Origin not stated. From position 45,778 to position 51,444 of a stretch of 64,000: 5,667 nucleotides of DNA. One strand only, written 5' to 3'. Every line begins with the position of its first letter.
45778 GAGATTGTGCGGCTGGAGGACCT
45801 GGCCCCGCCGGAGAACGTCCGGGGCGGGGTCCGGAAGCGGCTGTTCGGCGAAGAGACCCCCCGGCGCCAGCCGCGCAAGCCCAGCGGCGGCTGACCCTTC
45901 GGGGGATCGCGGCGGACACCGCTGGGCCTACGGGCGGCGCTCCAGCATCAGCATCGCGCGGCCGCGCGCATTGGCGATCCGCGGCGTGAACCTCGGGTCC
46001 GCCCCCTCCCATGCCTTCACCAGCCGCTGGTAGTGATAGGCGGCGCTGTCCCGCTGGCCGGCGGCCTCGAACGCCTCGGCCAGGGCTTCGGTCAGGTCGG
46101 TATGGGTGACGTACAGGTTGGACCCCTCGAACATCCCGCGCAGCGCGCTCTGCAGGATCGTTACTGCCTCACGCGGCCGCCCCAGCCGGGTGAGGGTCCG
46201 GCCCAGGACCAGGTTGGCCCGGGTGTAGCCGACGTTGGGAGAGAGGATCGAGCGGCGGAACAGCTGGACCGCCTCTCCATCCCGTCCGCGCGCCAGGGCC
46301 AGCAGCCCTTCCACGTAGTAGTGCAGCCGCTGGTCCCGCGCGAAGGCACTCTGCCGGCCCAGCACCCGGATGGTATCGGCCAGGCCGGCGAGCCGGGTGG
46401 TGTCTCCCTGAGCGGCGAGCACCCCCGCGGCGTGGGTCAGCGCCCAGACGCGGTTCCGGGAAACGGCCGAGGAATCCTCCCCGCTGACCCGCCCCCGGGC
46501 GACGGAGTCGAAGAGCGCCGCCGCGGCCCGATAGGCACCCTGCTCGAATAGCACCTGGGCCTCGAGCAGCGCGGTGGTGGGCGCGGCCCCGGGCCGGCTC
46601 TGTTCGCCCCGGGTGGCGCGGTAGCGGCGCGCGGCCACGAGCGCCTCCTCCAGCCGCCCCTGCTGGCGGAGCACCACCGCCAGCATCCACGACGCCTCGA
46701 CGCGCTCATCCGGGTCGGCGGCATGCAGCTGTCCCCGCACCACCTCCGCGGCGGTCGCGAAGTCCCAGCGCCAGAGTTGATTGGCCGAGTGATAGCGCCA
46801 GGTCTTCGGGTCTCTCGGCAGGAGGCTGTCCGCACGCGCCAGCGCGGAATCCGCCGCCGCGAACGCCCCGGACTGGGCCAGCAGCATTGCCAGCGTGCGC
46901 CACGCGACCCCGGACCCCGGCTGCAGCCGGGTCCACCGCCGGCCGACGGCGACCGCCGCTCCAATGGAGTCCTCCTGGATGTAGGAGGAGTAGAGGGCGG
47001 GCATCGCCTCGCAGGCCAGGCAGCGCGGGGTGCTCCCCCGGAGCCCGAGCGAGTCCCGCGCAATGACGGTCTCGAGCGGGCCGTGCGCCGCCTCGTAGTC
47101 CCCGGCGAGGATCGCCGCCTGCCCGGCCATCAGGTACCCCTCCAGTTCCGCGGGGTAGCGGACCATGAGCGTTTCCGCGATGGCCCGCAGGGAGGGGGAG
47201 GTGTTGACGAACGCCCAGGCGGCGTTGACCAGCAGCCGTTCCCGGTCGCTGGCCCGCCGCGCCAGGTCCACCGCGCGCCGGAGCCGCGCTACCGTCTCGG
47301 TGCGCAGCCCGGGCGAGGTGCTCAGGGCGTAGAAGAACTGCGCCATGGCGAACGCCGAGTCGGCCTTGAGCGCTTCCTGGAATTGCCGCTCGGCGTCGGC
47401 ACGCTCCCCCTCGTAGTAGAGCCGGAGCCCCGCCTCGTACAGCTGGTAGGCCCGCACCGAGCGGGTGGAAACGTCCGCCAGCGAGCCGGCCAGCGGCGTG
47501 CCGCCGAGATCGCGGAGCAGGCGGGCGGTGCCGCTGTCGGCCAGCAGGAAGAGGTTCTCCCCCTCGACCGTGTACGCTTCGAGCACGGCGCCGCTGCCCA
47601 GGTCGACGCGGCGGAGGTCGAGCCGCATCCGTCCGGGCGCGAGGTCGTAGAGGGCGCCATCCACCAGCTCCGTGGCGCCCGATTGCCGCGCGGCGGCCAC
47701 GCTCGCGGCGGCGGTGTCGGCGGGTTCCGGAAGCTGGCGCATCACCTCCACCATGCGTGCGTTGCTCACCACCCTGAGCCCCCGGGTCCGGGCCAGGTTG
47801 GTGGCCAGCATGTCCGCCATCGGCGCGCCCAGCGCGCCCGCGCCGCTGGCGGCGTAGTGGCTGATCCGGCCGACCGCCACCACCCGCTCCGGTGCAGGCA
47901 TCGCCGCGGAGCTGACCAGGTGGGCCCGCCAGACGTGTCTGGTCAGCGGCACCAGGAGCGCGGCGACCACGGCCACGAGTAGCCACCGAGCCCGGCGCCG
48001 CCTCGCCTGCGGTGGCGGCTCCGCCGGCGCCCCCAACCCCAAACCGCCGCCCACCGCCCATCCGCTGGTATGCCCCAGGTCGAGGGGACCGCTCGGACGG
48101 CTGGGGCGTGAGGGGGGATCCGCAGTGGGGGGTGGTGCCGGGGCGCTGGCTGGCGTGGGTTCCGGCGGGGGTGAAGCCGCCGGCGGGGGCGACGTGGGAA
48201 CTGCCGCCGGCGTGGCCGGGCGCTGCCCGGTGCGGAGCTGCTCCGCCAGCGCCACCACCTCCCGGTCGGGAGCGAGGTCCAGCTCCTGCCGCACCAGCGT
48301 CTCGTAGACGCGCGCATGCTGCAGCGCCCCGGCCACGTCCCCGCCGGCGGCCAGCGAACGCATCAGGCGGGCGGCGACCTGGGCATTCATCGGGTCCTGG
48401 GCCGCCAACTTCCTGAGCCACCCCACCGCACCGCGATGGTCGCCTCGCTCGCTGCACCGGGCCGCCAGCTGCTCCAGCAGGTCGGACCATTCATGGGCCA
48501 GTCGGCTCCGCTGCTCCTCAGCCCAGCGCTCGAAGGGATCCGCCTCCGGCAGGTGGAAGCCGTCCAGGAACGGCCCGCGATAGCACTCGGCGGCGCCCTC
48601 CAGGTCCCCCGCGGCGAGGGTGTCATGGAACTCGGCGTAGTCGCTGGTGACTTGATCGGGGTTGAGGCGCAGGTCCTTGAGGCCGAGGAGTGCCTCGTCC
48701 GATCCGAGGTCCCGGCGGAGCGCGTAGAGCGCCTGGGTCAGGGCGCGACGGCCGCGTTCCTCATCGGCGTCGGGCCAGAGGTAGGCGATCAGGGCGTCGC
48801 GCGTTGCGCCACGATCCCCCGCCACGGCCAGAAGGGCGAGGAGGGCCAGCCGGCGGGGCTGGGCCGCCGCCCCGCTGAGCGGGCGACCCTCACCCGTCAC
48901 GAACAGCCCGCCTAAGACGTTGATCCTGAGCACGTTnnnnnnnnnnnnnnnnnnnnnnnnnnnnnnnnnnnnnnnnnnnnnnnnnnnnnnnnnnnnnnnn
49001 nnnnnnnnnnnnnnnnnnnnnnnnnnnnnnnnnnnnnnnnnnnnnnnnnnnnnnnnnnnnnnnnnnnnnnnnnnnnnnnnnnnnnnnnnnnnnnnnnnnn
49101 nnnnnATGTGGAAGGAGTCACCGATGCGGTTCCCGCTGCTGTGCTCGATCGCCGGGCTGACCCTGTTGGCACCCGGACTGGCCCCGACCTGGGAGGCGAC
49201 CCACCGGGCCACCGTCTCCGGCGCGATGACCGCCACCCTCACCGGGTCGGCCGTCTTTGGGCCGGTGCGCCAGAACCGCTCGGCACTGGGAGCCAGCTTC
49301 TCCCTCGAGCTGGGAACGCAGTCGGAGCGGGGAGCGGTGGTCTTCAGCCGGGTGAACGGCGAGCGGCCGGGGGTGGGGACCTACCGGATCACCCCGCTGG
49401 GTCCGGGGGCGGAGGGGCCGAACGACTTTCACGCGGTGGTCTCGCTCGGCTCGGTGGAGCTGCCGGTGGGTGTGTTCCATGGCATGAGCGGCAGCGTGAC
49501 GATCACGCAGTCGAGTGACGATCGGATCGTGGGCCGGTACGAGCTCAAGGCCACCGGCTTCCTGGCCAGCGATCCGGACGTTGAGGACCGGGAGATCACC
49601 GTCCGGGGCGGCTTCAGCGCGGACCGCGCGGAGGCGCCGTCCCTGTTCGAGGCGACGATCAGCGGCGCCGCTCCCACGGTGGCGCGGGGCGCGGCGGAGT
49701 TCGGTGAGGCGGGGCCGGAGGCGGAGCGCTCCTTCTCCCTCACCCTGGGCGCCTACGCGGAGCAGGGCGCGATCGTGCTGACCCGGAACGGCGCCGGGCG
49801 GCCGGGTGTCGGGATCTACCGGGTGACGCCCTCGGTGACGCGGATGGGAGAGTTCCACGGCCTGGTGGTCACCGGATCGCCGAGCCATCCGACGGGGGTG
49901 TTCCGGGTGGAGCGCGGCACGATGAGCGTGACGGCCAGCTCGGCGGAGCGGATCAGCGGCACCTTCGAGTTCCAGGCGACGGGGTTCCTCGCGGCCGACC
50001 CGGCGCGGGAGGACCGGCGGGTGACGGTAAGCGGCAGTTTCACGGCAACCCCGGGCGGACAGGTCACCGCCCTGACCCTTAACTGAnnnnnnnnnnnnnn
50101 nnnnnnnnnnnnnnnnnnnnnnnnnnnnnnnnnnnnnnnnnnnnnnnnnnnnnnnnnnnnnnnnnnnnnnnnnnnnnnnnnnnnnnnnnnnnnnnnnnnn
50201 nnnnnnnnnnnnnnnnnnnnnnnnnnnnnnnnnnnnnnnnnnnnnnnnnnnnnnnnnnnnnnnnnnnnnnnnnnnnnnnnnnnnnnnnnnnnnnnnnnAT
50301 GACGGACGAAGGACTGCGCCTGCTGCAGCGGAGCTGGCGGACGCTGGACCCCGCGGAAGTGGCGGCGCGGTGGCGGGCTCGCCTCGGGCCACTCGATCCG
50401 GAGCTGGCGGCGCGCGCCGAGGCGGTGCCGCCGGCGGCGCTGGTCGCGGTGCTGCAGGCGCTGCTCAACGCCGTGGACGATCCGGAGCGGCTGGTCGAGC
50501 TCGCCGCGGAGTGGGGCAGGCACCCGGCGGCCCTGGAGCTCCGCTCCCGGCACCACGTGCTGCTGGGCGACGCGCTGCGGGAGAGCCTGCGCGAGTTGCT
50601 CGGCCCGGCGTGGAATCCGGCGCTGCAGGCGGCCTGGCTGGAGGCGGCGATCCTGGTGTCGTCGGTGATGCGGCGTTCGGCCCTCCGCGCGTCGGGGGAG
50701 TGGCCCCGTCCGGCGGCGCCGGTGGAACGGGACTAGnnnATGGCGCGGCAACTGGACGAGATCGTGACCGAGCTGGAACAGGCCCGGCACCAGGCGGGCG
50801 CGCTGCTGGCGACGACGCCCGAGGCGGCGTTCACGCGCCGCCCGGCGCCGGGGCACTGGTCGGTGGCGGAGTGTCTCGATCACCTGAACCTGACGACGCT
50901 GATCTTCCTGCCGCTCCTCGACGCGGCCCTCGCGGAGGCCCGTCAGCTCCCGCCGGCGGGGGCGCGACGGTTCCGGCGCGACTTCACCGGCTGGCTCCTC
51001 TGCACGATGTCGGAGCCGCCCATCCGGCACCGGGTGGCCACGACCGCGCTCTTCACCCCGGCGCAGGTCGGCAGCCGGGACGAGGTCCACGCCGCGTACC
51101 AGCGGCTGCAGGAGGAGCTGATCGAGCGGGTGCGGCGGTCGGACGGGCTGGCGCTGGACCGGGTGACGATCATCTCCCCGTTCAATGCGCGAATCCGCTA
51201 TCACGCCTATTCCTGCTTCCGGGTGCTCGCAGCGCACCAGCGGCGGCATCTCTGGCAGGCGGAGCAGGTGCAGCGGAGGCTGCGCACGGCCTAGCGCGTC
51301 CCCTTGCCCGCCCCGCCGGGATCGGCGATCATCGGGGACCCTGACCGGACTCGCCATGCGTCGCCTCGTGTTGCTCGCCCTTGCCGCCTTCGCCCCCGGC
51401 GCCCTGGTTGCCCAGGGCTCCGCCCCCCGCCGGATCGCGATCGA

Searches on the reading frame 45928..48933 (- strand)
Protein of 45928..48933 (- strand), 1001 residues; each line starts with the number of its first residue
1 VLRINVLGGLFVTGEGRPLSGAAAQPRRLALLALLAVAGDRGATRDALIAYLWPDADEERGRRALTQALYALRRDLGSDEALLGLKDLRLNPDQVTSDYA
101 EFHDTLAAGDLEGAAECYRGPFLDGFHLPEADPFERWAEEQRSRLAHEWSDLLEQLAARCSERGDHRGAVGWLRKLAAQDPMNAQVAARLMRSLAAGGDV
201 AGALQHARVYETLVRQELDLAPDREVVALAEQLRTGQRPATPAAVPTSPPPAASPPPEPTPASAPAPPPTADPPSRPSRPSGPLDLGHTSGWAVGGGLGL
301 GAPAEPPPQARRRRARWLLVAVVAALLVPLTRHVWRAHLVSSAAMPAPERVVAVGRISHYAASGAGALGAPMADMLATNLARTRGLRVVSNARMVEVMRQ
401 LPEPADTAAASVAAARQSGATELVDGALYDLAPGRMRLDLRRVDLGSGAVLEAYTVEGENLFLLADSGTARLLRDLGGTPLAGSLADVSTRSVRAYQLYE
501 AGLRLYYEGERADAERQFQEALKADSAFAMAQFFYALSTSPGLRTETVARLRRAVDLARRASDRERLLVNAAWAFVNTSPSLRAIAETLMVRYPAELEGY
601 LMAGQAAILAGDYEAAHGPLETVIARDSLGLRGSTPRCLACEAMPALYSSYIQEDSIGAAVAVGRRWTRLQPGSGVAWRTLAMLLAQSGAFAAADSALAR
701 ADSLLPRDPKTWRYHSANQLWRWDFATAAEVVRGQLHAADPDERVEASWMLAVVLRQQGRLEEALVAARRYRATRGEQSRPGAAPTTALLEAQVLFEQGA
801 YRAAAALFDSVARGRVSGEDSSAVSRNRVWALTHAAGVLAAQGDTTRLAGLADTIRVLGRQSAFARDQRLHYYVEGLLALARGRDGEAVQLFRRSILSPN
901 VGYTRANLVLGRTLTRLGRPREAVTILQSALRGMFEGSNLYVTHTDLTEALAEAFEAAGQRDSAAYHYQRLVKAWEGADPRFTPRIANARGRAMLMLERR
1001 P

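Call 4: search_protein_families(library=pfam, proteins=[window:45928-48933:-])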
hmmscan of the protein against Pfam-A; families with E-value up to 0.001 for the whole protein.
window:45928-48933:- (1001 aa): 11 families
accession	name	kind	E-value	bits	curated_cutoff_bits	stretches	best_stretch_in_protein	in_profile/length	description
PF03704.23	BTAD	-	2.8e-13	50.9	22.1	1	106-234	24-146/146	Bacterial transcriptional activator domain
PF14559.12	TPR_19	-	9.8e-10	39.1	25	0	880-931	2-52/68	Tetratricopeptide repeat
PF07719.23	TPR_2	-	1.6e-07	31.4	27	0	496-525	2-31/34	Tetratricopeptide repeat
PF13428.12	TPR_14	-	5.6e-06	27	23.5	0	677-714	3-40/44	Tetratricopeptide repeat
PF23300.3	HEAT_Nup120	-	1.5e-05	25.3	29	0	909-973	31-93/170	Nucleoporin Nup120, HEAT repeats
PF12895.13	ANAPC3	-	3.8e-05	24.3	27.2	0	786-811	24-49/82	Anaphase-promoting complex, cyclosome, subunit 3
PF13432.12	TPR_16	-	5.9e-05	23.9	32.7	0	724-772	12-58/65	Tetratricopeptide repeat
PF13371.12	TPR_9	-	0.00015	22.2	35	1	650-709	4-63/73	Tetratricopeptide repeat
PF13424.12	TPR_12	-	0.00027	21.5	30.1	0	872-932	13-73/77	Tetratricopeptide repeat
PF00486.34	Trans_reg_C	-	0.00037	20.9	26.2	0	25-80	7-61/77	Transcriptional regulatory protein, C terminal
PF13181.12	TPR_8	-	0.00066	20.1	25.7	0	905-931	2-28/34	Tetratricopeptide repeat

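Call 6: search_protein_families(library=ncbifam, proteins=[window:45928-48933:-], max_evalue=1)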
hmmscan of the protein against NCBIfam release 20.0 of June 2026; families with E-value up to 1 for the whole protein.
window:45928-48933:- (1001 aa): 9 families
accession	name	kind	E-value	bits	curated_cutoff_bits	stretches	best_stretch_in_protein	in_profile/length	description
TIGR04510.1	mod_pep_cyc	subfamily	5.6e-13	48.3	400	2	367-621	260-525/814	putative peptide modification system cyclase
TIGR02917.1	PEP_TPR_lipo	equivalog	3.4e-10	38.5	312.2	4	646-812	572-730/899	XrtA/PEP-CTERM system TPR-repeat protein PrsT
NF040959.1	MamA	equivalog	2.6e-07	30.3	200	2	660-765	56-159/204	magnetosome protein MamA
NF041231.1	BagI_FevR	exception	0.0011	18.4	500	1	114-252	120-254/315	AfsR/SARP family transcriptional regulator BagI/FevR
NF052415.1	T3SS_chap_SctY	equivalog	0.0024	18.3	70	3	680-771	11-103/106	type III secretion apparatus assembly chaperone SctY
NF047371.1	FlcA_CTERM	equivalog_domain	0.031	12.7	300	1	491-525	118-152/646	periplasmic flagellar collar protein FlcA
NF009037.0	PRK12370.1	equivalog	0.085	11.2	589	1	26-79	38-89/553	HilA/EilA family virulence transcriptional regulator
NF002725.1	PRK02603.1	equivalog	0.13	12.3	143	0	488-526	28-66/173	photosystem I assembly protein Ycf3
NF045941.1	PropMonoxMimD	equivalog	0.17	12.2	150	1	898-973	7-83/108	propane 2-monooxygenase effector subunit MimD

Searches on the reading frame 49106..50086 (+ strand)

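Call 4: search_protein_families(library=pfam, proteins=[window:49106-50086:+])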
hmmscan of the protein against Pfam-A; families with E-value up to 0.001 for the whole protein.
window:49106-50086:+ (326 aa): 0 families

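Call 6: search_protein_families(library=ncbifam, proteins=[window:49106-50086:+], max_evalue=1)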
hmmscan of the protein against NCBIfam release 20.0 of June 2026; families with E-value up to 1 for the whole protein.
window:49106-50086:+ (326 aa): 1 family
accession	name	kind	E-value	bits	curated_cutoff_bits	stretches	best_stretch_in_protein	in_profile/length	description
NF002735.0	PRK02655.1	equivalog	0.012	15.6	73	0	293-304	22-33/38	photosystem II reaction center protein I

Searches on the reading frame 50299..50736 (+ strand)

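Call 4: search_protein_families(library=pfam, proteins=[window:50299-50736:+])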
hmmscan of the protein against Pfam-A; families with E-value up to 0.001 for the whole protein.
window:50299-50736:+ (145 aa): 1 family
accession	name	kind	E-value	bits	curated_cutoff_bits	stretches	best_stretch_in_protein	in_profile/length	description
PF00042.28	Globin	-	0.00055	20.9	22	1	48-123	41-116/117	Globin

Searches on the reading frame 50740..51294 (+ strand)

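Call 4: search_protein_families(library=pfam, proteins=[window:50740-51294:+])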
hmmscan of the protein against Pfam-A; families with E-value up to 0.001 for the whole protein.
window:50740-51294:+ (184 aa): 1 family
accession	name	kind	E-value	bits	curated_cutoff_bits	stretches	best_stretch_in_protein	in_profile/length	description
PF12867.12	DinB_2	-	8.3e-15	55.8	24.8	1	11-174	1-128/128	DinB superfamily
